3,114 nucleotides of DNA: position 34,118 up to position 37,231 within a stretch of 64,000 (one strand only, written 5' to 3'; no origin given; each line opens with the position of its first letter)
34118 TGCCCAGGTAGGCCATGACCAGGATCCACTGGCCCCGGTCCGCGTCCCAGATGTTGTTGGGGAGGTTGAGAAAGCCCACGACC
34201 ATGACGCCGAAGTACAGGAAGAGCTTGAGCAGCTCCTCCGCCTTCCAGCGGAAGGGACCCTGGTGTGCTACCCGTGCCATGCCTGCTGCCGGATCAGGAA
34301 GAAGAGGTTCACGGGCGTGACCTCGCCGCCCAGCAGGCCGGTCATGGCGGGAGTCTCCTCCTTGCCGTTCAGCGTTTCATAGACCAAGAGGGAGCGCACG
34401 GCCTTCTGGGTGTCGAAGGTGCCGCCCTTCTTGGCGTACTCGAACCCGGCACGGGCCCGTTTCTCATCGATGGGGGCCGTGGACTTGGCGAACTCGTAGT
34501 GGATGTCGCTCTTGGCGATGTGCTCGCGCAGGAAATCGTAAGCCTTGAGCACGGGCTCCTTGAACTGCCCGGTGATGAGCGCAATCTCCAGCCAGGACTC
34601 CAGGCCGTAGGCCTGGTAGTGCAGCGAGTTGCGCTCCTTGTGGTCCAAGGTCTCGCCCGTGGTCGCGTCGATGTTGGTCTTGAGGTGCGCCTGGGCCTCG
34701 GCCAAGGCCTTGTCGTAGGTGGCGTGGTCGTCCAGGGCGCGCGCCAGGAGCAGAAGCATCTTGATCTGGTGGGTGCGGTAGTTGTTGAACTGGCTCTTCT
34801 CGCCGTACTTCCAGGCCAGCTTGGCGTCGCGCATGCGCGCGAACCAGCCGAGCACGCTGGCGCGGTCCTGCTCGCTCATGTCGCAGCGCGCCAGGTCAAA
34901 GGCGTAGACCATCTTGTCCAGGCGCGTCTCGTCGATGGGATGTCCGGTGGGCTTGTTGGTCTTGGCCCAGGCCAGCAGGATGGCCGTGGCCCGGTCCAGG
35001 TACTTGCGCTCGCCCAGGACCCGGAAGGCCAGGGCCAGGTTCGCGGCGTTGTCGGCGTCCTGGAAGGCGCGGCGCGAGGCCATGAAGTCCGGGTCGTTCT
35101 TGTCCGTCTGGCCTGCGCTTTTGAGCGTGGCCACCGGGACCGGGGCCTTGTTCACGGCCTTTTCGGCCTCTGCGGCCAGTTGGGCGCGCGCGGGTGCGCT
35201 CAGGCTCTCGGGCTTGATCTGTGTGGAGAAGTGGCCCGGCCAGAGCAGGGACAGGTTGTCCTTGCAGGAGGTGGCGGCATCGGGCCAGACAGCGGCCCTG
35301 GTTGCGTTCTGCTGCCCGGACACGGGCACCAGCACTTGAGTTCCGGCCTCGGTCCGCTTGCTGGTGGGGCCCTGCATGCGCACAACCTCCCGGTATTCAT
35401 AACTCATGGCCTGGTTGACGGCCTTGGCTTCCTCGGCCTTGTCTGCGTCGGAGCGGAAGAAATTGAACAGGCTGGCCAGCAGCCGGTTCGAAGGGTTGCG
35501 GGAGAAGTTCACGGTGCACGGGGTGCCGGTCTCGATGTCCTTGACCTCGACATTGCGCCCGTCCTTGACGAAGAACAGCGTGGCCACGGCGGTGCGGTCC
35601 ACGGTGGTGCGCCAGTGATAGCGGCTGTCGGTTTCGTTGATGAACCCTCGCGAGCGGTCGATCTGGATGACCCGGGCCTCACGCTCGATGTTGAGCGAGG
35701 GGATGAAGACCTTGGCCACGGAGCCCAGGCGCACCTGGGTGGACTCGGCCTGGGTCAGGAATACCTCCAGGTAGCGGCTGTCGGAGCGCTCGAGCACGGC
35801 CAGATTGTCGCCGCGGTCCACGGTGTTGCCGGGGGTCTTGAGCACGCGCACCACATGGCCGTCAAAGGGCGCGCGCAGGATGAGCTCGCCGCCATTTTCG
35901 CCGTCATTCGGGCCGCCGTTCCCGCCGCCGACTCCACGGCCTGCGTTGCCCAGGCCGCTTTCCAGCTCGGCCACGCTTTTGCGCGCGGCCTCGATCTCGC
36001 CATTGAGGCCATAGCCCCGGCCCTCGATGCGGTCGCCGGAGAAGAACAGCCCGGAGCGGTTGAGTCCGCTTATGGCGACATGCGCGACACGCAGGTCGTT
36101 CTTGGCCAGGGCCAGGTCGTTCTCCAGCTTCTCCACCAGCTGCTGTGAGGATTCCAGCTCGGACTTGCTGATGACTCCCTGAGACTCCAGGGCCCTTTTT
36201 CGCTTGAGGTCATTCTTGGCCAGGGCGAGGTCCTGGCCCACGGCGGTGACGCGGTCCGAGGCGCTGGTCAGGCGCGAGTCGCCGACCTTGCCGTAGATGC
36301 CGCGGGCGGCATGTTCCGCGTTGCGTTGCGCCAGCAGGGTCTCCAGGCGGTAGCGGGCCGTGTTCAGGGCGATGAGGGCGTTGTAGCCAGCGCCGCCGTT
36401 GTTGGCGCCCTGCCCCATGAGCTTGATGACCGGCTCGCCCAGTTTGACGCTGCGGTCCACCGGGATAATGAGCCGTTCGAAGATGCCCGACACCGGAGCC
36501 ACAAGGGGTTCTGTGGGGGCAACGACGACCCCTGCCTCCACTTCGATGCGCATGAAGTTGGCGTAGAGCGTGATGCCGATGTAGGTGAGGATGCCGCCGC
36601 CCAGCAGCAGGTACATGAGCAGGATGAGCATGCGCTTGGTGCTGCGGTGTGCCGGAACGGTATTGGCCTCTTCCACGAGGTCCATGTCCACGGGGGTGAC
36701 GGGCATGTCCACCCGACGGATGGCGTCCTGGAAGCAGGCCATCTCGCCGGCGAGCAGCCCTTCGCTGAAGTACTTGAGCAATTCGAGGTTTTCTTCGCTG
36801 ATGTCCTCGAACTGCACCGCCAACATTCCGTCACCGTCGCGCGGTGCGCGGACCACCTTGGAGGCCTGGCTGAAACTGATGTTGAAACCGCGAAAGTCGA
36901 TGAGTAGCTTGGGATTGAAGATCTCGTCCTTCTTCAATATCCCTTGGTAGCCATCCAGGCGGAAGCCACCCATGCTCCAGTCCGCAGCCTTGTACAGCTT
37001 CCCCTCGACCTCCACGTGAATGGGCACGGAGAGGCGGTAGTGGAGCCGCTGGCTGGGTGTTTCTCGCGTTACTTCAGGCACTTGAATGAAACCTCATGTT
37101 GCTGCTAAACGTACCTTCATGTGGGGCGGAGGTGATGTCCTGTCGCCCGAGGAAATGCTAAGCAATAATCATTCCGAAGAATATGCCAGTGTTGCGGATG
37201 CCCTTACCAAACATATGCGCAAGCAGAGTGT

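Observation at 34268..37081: Single 937-aa polypeptide joins the Alg44 co-polymerase architecture to an AlgL-type lyase domain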

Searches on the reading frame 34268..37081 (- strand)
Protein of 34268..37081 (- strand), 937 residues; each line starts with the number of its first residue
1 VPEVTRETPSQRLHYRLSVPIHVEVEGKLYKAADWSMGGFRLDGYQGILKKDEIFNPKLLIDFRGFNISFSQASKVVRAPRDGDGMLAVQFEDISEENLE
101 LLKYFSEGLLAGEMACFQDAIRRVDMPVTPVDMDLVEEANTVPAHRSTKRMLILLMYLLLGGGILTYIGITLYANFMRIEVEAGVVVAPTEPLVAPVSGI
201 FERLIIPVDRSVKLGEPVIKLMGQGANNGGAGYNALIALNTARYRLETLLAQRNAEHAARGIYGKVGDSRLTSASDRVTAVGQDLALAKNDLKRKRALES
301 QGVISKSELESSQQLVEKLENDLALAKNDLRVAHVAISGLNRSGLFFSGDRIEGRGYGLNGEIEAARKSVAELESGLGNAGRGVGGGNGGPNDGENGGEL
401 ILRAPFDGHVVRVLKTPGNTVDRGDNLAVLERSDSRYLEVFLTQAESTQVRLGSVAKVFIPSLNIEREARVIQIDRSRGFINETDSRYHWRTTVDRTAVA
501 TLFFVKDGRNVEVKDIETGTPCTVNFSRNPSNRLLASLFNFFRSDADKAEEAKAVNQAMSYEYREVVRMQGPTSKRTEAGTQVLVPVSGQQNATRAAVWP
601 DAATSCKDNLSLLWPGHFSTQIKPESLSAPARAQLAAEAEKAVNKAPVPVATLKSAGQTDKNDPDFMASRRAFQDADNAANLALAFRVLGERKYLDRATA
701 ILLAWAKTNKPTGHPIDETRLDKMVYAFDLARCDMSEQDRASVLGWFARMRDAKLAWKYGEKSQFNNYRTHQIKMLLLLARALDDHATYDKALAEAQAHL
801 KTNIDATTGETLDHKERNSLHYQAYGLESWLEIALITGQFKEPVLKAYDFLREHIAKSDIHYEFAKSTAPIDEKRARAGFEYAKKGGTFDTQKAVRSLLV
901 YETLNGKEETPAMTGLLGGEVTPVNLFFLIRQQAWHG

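Call 5: search_protein_families(library=pfam, proteins=[window:34268-37081:-], max_evalue=0.01)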
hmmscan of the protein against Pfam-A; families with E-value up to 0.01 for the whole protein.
window:34268-37081:- (937 aa): 4 families
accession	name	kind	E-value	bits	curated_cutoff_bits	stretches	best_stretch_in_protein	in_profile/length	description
PF05426.18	Alginate_lyase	-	1.4e-17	64.5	22.2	1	631-838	14-242/275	Alginate lyase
PF13437.12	HlyD_3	-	2e-08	35.3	22.2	1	402-496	2-95/106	HlyD family secretion protein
PF07238.19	PilZ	-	0.00016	22.4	22.5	1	11-105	6-99/102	PilZ domain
PF00364.28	Biotin_lipoyl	-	0.00051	20.3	22.1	0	401-430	44-73/73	Biotin-requiring enzyme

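Call 6: search_protein_families(library=ncbifam, proteins=[window:34268-37081:-], max_evalue=0.01)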
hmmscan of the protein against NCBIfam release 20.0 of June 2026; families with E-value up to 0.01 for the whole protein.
window:34268-37081:- (937 aa): 8 families
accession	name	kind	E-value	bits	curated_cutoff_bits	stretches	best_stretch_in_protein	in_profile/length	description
TIGR00998.1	8a0101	subfamily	1.1e-09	37.7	390.8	2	181-338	33-177/334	EmrA/EmrK family multidrug efflux transporter periplasmic adaptor subunit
TIGR01730.1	RND_mfp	subfamily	6.3e-09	35.2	94.9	1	402-458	137-193/322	efflux RND transporter periplasmic adaptor subunit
TIGR00999.1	8a0102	subfamily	3.8e-08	32.8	319.3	1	398-477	90-170/271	CzcB/NccB family metal efflux transporter periplasmic adaptor subunit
TIGR01843.1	type_I_hlyD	subfamily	2.3e-06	26.9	208.65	1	268-340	156-228/422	HlyD family type I secretion periplasmic adaptor subunit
NF007785.0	PRK10476.1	equivalog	2.5e-06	26.6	376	1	190-342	48-187/347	multidrug transporter subunit MdtN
TIGR02971.1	heterocyst_DevB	subfamily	0.00012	21.6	129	1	263-474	93-278/327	ABC exporter membrane fusion protein, DevB family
TIGR03794.1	NHLM_micro_HlyD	equivalog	0.0061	15.5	156.2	0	403-468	257-326/421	NHLP bacteriocin system secretion protein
NF000272.2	OqxA_adapt_sub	exception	0.0097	14.9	835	0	403-456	179-233/391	multidrug efflux RND transporter periplasmic adaptor subunit OqxA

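Call 7: search_solved_structures(query=window:34268-37081:-, max_evalue=1, show_alignments=3)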
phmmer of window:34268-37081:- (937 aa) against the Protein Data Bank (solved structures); distinct sequences matched with E-value up to 1: 3.
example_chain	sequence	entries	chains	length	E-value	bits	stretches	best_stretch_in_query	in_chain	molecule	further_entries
4kks_A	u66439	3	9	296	0.011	17.3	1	402-474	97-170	Membrane fusion protein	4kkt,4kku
4tko_B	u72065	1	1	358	0.19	13.2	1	399-460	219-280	EmrA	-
9o3q_A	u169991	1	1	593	0.47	11.9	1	677-712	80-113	PL35 chondroitinase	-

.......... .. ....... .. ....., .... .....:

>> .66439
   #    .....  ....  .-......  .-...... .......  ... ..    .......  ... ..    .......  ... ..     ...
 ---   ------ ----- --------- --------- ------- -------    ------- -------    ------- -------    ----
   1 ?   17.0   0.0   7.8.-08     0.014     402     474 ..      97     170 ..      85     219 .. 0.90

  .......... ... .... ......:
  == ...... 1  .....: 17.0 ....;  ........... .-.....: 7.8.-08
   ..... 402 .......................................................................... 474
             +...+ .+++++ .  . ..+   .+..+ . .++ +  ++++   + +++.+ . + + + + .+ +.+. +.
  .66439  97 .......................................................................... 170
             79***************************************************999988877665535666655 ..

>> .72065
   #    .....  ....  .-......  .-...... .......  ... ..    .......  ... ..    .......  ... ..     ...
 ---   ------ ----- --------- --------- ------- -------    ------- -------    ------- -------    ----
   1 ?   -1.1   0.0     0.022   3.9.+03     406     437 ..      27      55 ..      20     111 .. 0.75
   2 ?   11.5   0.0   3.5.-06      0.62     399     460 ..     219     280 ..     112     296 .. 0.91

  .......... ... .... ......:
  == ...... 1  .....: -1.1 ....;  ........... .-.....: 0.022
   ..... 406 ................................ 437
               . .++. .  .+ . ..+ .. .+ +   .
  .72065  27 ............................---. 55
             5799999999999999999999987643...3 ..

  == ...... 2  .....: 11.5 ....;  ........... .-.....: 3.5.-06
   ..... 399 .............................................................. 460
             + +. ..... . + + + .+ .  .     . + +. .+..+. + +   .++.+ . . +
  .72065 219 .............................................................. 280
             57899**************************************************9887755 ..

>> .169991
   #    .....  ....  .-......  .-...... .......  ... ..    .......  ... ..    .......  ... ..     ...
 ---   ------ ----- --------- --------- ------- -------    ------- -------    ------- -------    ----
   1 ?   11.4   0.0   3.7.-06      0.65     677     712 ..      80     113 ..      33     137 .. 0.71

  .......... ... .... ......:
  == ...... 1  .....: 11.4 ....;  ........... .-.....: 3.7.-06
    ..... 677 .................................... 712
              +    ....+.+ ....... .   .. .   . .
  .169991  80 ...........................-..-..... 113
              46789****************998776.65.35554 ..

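Call 10: find_homologous_proteins(query=window:34268-37081:-, max_evalue=0.001)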
Query window:34268-37081:- (937 aa): 11 proteins with E <= 0.001 among 8000 candidates.
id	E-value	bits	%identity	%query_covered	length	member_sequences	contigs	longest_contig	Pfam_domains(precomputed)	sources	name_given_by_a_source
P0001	0.0e+0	2105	100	100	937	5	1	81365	PF05426.19,PF25885.1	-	-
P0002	0.0e+0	1937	91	100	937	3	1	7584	PF05426.19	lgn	-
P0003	0.0e+0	1676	79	100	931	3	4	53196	PF05426.19,PF25885.1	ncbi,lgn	-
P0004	0.0e+0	1642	78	100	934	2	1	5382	PF05426.19,PF25885.1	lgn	-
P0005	0.0e+0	1627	78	100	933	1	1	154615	PF05426.19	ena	-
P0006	0.0e+0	1354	66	100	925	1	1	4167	PF05426.19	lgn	-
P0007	0.0e+0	1344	64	100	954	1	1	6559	PF05426.19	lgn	-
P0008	0.0e+0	1252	62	100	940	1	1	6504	PF07238.20,PF05426.19,PF25885.1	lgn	-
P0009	0.0e+0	1247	61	100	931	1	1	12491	PF05426.19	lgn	-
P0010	0.0e+0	1165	84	66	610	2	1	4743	PF05426.19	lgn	-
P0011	8.7e-110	387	28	96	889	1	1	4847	PF25973.1,PF00364.29,PF25919.1,PF05426.19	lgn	-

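Call 11: list_cluster_members(proteins=[P0001, P0003, P0005, P0011])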
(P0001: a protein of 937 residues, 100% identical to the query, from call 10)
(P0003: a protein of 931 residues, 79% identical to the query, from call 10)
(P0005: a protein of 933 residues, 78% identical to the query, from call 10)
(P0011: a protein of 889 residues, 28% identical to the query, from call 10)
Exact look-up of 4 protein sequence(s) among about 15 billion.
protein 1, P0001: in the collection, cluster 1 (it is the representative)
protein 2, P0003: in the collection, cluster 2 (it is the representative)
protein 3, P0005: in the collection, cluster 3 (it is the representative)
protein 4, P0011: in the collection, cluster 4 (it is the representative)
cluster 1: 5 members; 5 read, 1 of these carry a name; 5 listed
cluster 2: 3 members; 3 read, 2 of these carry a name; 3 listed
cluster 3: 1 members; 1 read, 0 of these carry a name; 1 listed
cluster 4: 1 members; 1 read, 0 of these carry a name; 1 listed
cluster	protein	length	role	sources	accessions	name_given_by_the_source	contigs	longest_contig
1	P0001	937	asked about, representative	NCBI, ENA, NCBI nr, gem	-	-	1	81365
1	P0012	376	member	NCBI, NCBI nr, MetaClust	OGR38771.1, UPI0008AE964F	MAG: hypothetical protein A2051_13320 [Desulfovibrionales bacterium GWA2_65_9] | status=active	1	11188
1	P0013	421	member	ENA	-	-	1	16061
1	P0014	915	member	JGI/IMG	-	-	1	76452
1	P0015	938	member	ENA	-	-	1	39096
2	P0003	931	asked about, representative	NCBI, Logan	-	-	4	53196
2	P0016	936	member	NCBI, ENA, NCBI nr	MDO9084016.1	MAG: alginate lyase family protein [Humidesulfovibrio sp.] | alginate lyase family protein [Humidesulfovibrio sp.]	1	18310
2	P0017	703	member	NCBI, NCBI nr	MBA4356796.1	MAG: hypothetical protein C0405_03610, partial [Desulfovibrio sp.] | hypothetical protein [Desulfovibrio sp.]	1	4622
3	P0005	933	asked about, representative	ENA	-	-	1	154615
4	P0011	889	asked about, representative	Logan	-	-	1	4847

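Call 17: find_encoding_contigs(protein=P0005, flank=10000, max_places=2)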
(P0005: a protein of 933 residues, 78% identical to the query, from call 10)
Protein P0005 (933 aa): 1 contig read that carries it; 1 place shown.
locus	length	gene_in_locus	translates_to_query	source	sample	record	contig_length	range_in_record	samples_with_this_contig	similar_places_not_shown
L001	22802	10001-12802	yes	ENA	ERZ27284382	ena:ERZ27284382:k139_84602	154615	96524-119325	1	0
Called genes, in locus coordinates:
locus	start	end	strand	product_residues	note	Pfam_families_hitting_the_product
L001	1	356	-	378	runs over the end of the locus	PF00149:Metallophos, PF12850:Metallophos_2 (weak)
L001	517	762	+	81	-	-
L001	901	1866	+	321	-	PF12974:Phosphonate-bd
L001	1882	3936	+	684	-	PF17203:sCache_3_2 (weak), PF00672:HAMP (faint), PF00989:PAS, PF08448:PAS_4, PF13188:PAS_8 (weak), PF13426:PAS_9 (faint), PF00512:HisKA, PF02518:HATPase_c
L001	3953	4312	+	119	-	PF00072:Response_reg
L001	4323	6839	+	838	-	PF01326:PPDK_N, PF00391:PEP-utilizers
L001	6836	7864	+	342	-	PF22784:PTP-SAK, PF00782:DSPc, PF22741:PTP-NADK (weak), PF22785:Tc-R-P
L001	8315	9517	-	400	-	PF03594:BenE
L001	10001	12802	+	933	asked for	PF05426:Alginate_lyase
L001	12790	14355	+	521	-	PF13641:Glyco_tranf_2_3, PF13632:Glyco_trans_2_3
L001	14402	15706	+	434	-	PF03721:UDPG_MGDP_dh_N, PF00984:UDPG_MGDP_dh, PF03720:UDPG_MGDP_dh_C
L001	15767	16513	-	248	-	PF13852:DUF4197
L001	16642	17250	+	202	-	PF23564:EF-hand_FSTL1 (faint), PF13499:EF-hand_7 (faint), PF00036:EF-hand_1 (faint), PF13202:EF-hand_5 (faint), PF13405:EF-hand_6 (weak)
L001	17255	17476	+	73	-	-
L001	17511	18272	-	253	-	PF03372:Exo_endo_phos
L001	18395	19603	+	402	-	PF13472:Lipase_GDSL_2 (faint), PF16822:ALGX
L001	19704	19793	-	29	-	-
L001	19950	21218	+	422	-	PF00890:FAD_binding_2, PF01266:DAO (faint), PF03486:HI0933_like, PF07992:Pyr_redox_2 (weak), PF12831:FAD_oxidored (weak), PF22780:HI0933_like_1st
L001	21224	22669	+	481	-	PF01554:MatE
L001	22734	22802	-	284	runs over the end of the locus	PF00941:FAD_binding_5, PF03450:CO_deh_flav_C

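Call 18: find_encoding_contigs(protein=P0011, flank=10000, max_places=2)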
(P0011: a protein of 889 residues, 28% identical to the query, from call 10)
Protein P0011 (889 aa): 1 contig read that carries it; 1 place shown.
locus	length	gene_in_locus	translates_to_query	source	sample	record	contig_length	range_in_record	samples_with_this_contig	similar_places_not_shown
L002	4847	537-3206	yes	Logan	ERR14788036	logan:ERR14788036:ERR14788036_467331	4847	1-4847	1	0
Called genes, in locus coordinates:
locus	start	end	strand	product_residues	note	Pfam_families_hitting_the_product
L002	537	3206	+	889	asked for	PF25919:BSH_CusB (weak), PF25973:BSH_CzcB (faint), PF00364:Biotin_lipoyl (faint), PF05426:Alginate_lyase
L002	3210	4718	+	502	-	PF13641:Glyco_tranf_2_3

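Call 29: find_related_loci(query=A2, collection=genome_contigs, flank=10000)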
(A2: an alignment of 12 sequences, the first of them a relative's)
Query A2 (937 aa) in genome_contigs; peptide patterns used: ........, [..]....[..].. (x = any residue, [..] = any of these).
44 stretches matched a pattern; 6 encode a relative of the query (tblastn E <= 1e-3); 6 distinct loci.
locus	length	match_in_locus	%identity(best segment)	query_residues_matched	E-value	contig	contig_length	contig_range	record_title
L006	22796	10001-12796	78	1-935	0e+0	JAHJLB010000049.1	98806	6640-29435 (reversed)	MAG: Proteobacteria bacterium isolate Old_saline.mb.115 Old_saline.mb.115_k141_1041255, whole genome shotgun sequence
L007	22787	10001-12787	79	1-935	0e+0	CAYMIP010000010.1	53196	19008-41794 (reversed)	MAG TPA_asm: uncultured Desulfocurvus sp. isolate SRP302447_co3_71 genome assembly, contig: NODE_1664_length_53196_cov_3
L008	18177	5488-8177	46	1-936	4e-76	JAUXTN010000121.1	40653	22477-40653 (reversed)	MAG: Pseudomonadota bacterium isolate C13_maxbin.099 C13_k141_176056, whole genome shotgun sequence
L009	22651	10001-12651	46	10-935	2e-69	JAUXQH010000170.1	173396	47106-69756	MAG: Pseudomonadota bacterium isolate C12_concoct.bin.32 C12_k141_452160, whole genome shotgun sequence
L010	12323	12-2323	45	53-935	5e-67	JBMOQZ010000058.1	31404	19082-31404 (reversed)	MAG: Myxococcota bacterium isolate Betzabe_MAG167 MAG167_58, whole genome shotgun sequence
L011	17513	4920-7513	44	9-934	3e-58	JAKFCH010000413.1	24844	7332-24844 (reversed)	MAG: Deltaproteobacteria bacterium isolate LC016 contig-124_2402, whole genome shotgun sequence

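Call 45: search_solved_structures(query=A2, max_evalue=10, show_alignments=0)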
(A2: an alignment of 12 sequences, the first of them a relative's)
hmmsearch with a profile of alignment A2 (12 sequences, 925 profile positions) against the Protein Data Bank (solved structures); distinct sequences matched with E-value up to 10: 54.
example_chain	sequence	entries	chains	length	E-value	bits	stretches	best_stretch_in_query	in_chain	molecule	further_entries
4tko_B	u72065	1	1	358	1.2e-09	39.9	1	195-446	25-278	EmrA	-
5nen_A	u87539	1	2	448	4.4e-05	24.8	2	286-528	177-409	Lipase C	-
8zar_A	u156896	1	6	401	0.00011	23.5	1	139-336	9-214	Multidrug export protein EmrA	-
5c21_A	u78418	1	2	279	0.00012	23.4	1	197-427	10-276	Chromosomal hemolysin D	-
8dck_C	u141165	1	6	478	0.00014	23.1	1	124-441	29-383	Membrane fusion protein (MFP) family protein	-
5c22_A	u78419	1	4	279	0.00015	23.1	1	197-427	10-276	Chromosomal hemolysin D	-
2d5d_A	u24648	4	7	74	0.00051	21.3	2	193-221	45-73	methylmalonyl-CoA decarboxylase gamma chain | 149aa long hypothetical methylmalonyl-CoA decarboxylase gamma chain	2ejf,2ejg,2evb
5gu8_A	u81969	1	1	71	0.00065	21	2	193-221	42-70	149aa long hypothetical methylmalonyl-CoA decarboxylase gamma chain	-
4kks_A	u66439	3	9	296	0.00083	20.6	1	390-462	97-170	Membrane fusion protein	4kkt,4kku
5gua_A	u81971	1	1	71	0.0011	20.2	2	193-221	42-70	149aa long hypothetical methylmalonyl-CoA decarboxylase gamma chain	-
5gu9_A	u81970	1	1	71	0.0011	20.1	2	193-221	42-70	149aa long hypothetical methylmalonyl-CoA decarboxylase gamma chain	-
2jku_A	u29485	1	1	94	0.003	18.7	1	384-420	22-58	PROPIONYL-COA CARBOXYLASE ALPHA CHAIN, MITOCHONDRIAL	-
4rt1_A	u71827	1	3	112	0.0062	17.7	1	33-113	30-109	Alginate biosynthesis protein Alg44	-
4xrn_A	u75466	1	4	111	0.0068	17.6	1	10-113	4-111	Alginate biosynthesis protein Alg44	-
1o78_A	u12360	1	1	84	0.0091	17.2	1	380-420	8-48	BIOTIN CARBOXYL CARRIER PROTEIN OF METHYLMALONYL-COA CARBOXYL-TRANSFERASE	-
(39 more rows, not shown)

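Call 59: find_encoding_contigs(protein=P0009, flank=10000, max_places=1)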
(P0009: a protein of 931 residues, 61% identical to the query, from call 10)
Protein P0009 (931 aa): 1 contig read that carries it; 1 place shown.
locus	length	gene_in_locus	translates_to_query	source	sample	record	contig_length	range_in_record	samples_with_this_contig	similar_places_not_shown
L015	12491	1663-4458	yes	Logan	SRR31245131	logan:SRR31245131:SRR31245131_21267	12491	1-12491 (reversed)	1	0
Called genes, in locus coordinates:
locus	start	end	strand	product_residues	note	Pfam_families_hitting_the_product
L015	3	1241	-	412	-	PF03594:BenE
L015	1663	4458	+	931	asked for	PF05426:Alginate_lyase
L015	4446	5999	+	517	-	PF13641:Glyco_tranf_2_3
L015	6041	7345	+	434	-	PF03721:UDPG_MGDP_dh_N, PF00984:UDPG_MGDP_dh, PF03720:UDPG_MGDP_dh_C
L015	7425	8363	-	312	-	PF01063:Aminotran_4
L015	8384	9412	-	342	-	PF01118:Semialdhyde_dh, PF02774:Semialdhyde_dhC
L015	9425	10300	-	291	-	PF02219:MTHFR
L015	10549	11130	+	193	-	-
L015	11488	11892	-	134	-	PF00293:NUDIX, PF14815:NUDIX_4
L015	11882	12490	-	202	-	?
